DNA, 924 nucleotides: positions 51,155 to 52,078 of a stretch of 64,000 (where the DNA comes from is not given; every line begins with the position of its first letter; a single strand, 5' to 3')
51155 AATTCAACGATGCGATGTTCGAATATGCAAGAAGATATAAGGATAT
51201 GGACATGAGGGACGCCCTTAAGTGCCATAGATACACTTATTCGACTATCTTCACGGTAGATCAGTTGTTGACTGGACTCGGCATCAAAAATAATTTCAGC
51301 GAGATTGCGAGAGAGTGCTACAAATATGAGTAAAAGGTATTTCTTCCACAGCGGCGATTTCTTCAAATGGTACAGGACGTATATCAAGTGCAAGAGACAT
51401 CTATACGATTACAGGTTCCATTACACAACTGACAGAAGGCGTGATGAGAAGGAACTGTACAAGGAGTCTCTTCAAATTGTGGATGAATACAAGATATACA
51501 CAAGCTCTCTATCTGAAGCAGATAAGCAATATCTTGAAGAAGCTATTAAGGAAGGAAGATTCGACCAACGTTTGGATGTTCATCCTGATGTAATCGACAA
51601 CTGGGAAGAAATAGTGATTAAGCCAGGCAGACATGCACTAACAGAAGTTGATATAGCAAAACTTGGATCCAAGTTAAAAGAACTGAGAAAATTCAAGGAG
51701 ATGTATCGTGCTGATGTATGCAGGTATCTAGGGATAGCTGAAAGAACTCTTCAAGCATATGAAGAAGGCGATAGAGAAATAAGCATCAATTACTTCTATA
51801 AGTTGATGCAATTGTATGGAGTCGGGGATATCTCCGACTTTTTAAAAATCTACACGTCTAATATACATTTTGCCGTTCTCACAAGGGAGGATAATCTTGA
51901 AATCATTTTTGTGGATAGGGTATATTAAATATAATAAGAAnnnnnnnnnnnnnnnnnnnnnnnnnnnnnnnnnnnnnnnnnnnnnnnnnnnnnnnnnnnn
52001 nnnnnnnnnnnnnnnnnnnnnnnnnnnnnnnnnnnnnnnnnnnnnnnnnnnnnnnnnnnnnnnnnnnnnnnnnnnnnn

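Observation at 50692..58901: Operon coupling two HTH proteins, a secreted C10-like cysteine protease and two fused MacB/FtsX-type ABC proteins: candidate undescribed extracellular-protease control or export module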

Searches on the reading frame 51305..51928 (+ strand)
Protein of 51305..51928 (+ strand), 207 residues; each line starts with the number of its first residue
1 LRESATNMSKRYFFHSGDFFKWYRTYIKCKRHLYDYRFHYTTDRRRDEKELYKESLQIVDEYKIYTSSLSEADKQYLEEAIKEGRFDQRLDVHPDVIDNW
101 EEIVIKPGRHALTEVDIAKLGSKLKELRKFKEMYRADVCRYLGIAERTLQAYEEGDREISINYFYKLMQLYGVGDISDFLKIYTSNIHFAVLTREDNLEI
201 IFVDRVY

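Call 4: search_protein_families(library=pfam, proteins=[window:51305-51928:+], max_evalue=0.1)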
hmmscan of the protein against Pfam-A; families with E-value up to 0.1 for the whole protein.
window:51305-51928:+ (207 aa): 6 families
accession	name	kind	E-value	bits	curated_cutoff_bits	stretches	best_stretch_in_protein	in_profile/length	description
PF01381.28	HTH_3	-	9.1e-07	29.3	23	1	124-173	1-50/55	Helix-turn-helix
PF12844.13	HTH_19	-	3.1e-05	24.2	30.2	1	121-173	1-53/64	Helix-turn-helix domain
PF13560.12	HTH_31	-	0.00053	20.7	27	1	120-175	2-58/64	Helix-turn-helix domain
PF13443.12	HTH_26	-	0.014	16.1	22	1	123-182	1-60/63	Cro/C1-type HTH DNA-binding domain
PF00376.29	MerR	-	0.016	15.4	28.2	0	137-154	4-21/38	MerR family regulatory protein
PF13413.12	HTH_25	-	0.041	14.2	24.6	0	124-156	2-34/62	Helix-turn-helix domain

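Call 5: search_protein_families(library=ncbifam, proteins=[window:51305-51928:+], max_evalue=0.1)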
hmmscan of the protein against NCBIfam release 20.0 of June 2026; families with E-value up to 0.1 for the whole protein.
window:51305-51928:+ (207 aa): 10 families
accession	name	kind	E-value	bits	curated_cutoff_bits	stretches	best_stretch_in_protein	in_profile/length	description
NF058600.1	TransRegSco1979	equivalog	2.6e-05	23.4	350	1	119-182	8-74/280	Sco1979 family transcriptional regulator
NF052239.1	antitox_spr1629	equivalog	0.00015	21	335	1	121-174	4-57/377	spr1629 family repressor/antitoxin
NF006015.0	PRK08154.1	subfamily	0.00081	18.6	204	1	117-167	28-78/314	anaerobic benzoate catabolism transcriptional regulator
NF041951.1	phage_RstR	subfamily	0.0015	18.8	80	1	119-173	2-56/108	RstR family transcriptional repressor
NF047948.1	male_kill_WMK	equivalog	0.0017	17.8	300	1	118-173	161-216/300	WO male-killing family protein Wmk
NF003162.0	PRK04140.1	equivalog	0.0022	17.1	263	1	121-172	128-179/317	transcriptional regulator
NF041575.1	antitoxPezA_Strep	equivalog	0.0081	16.1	290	1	120-174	2-56/158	type II toxin-antitoxin system antitoxin PezA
TIGR03070.1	couple_hipB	subfamily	0.011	15.6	71.65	1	119-172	2-55/58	type II toxin-antitoxin system Y4mF family antitoxin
TIGR03830.1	CxxCG_CxxCG_HTH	subfamily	0.023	14.5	61.8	1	111-169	57-114/127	type II TA system antitoxin MqsA family protein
NF007271.0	PRK09726.1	equivalog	0.076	13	79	0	119-173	12-66/88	type II toxin-antitoxin system antitoxin HipB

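Call 26: search_protein_families(library=padloc, proteins=[window:51305-51928:+], max_evalue=0.01)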
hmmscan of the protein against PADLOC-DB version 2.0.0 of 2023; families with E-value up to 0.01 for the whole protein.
window:51305-51928:+ (207 aa): 4 families
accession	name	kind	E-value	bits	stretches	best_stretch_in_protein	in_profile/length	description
PDLC02926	HTH_VI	-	3.5e-05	22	1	120-169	2-51/92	-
PDLC03945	RmrA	-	0.00012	19.4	1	121-173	4-56/394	-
PDLC03952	RmrA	-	0.00028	17.9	1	121-168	24-71/395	-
PDLC04133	mad1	-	0.0045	15.3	0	136-154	9-27/60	mads_1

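Call 62: find_homologous_proteins(query=window:51326-51925:+, max_evalue=0.001)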
Query window:51326-51925:+ (200 aa): 11 proteins with E <= 0.001 among 154 candidates.
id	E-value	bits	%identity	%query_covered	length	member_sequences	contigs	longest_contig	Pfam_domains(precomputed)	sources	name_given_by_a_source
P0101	1.7e-128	444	100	100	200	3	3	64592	PF01381.29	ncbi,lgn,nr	ncbi:MAG: helix-turn-helix domain-containing protein [Bacilli bacterium]|nr:helix-turn-helix domain-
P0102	4.4e-67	244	67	87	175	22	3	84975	PF12844.14,PF01381.29,PF13560.13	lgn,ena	-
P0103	2.2e-64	235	66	87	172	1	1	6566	PF12844.14,PF01381.29,PF13560.13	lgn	-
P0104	4.9e-62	227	64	87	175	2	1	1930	PF01381.29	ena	-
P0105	5.2e-62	227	64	87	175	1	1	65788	PF01381.29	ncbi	-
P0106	1.6e-60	223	62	87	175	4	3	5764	PF12844.14,PF01381.29,PF13560.13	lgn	-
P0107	7.4e-57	211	55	87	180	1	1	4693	PF01381.29,PF13560.13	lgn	-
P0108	3.5e-55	205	55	87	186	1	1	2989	PF01381.29,PF13560.13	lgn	-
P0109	1.1e-51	194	52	87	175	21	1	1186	PF01381.29,PF13560.13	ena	-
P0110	6.7e-44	168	49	87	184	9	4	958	PF01381.29,PF13560.13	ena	-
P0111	3.1e-9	55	76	23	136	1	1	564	-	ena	-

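Call 63: find_encoding_contigs(protein=P0102, flank=9000, max_places=3)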
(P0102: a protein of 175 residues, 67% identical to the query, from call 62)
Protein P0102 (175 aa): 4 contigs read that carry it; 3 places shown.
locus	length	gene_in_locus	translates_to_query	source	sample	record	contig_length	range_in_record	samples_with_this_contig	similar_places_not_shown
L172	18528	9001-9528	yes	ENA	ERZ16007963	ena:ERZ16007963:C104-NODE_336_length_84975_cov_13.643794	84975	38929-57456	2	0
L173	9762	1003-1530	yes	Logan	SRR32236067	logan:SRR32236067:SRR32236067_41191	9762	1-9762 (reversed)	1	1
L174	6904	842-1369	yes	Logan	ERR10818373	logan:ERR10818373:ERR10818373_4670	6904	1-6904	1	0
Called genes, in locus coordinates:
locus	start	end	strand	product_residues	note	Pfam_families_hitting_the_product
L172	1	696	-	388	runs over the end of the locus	PF17785:PUA_3, PF10672:Methyltrans_SAM, PF02475:TRM5-TYW2_MTfase (weak), PF03602:Cons_hypoth95, PF05175:MTS (weak), PF09445:Methyltransf_15, PF13649:Methyltransf_25 (weak), PF13847:Methyltransf_31, +1 more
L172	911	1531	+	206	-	PF13189:Cytidylate_kin2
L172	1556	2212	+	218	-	PF00302:CAT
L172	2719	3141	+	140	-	-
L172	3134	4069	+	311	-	PF09479:Flg_new (faint), PF18998:Flg_new_2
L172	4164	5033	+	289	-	-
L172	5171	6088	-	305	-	-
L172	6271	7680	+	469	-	PF01546:Peptidase_M20, PF07687:M20_dimer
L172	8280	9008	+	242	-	-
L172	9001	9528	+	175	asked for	PF12844:HTH_19 (weak), PF13560:HTH_31 (weak), PF01381:HTH_3 (weak)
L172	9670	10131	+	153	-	-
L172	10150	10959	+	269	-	PF26348:SRA_ScoMcrA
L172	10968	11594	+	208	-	PF00293:NUDIX, PF14815:NUDIX_4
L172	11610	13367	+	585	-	PF07728:AAA_5, PF28529:McrB_lid (weak)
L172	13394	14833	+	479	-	PF10117:McrBC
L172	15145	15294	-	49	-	-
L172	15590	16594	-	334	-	-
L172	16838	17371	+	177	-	PF00440:TetR_N (weak), PF14278:TetR_C_8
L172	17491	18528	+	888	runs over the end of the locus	PF00037:Fer4 (weak), PF14691:Fer4_20, PF01946:Thi4, PF00890:FAD_binding_2 (weak), PF01266:DAO, PF07992:Pyr_redox_2, PF12831:FAD_oxidored (weak), PF13450:NAD_binding_8, +3 more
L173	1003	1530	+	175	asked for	PF12844:HTH_19 (weak), PF13560:HTH_31 (weak), PF01381:HTH_3 (weak)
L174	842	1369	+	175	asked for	PF12844:HTH_19 (weak), PF13560:HTH_31 (weak), PF01381:HTH_3 (weak)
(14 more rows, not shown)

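Call 64: find_encoding_contigs(protein=P0105, flank=9000, max_places=2)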
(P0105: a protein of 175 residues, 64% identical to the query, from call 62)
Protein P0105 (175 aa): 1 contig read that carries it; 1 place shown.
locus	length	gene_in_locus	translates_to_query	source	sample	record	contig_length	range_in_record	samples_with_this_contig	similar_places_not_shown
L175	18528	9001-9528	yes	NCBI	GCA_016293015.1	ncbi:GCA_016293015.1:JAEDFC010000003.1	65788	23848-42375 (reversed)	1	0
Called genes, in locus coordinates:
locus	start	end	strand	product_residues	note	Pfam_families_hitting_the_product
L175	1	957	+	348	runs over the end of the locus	PF00768:Peptidase_S11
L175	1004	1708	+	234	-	PF01479:S4, PF00849:PseudoU_synth_2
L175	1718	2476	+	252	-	PF01975:SurE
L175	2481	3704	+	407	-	PF00070:Pyr_redox (faint), PF00890:FAD_binding_2 (weak), PF01134:GIDA (faint), PF03486:HI0933_like, PF07992:Pyr_redox_2, PF12831:FAD_oxidored (weak), PF13738:Pyr_redox_3 (weak), PF22780:HI0933_like_1st, +1 more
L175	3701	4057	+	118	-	PF07736:CM_1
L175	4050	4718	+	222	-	PF02224:Cytidylate_kin, PF13189:Cytidylate_kin2, PF13238:AAA_18 (weak), PF13207:AAA_17 (faint)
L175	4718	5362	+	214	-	PF01553:Acyltransferase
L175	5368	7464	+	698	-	PF02401:LYTB, PF13509:S1_2 (faint), PF21710:Spt6_S1 (faint), PF00575:S1, PF23459:S1_RRP5 (faint), PF00575:S1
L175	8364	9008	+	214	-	-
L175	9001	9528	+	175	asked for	PF01381:HTH_3 (weak)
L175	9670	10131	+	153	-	-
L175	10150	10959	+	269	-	PF26348:SRA_ScoMcrA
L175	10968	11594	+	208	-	PF00293:NUDIX, PF14815:NUDIX_4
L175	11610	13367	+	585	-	PF07728:AAA_5, PF28529:McrB_lid (weak)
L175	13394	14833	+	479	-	PF10117:McrBC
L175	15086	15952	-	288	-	-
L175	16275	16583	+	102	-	PF01740:STAS, PF13466:STAS_2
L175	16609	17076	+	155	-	PF13581:HATPase_c_2, PF02518:HATPase_c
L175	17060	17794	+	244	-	PF04542:Sigma70_r2, PF04539:Sigma70_r3 (faint), PF08281:Sigma70_r4_2 (weak), PF04545:Sigma70_r4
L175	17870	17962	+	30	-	-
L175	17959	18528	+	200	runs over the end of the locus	PF03862:SpoVAC_SpoVAEB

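Call 83: find_encoding_contigs(protein=P0107, flank=6000, max_places=2)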
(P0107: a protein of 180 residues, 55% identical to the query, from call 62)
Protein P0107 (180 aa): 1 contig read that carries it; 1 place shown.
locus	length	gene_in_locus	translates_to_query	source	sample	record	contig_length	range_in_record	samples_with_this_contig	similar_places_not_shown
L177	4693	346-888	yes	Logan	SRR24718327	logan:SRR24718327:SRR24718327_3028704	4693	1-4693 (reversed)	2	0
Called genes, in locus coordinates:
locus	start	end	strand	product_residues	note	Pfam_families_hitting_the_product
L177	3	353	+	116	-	?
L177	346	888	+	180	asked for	PF13560:HTH_31 (faint), PF01381:HTH_3 (weak)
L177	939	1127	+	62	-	PF01381:HTH_3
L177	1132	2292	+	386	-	PF13651:EcoRI_methylase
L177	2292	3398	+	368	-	PF03235:GmrSD_N, PF01844:HNH, PF14279:HNH_5 (faint)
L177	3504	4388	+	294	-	-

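Call 84: find_encoding_contigs(protein=P0106, flank=6000, max_places=3)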
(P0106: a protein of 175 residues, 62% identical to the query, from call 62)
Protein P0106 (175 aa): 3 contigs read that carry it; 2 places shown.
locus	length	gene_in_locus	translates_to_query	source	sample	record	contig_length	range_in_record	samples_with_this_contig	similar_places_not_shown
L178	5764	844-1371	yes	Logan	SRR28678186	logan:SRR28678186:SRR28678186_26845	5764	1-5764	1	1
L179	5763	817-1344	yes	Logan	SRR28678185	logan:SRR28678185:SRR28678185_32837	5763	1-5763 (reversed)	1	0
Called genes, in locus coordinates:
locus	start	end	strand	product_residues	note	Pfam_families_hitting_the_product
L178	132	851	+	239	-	-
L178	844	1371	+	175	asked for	PF13560:HTH_31 (faint), PF12844:HTH_19 (weak), PF01381:HTH_3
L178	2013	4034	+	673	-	PF13365:Trypsin_2 (weak)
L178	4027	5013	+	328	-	-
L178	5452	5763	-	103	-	?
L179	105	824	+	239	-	-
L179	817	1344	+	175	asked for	PF13560:HTH_31 (faint), PF12844:HTH_19 (weak), PF01381:HTH_3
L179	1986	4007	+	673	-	PF13365:Trypsin_2 (weak)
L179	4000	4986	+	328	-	-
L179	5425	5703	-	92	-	PF13683:rve_3, PF13333:rve_2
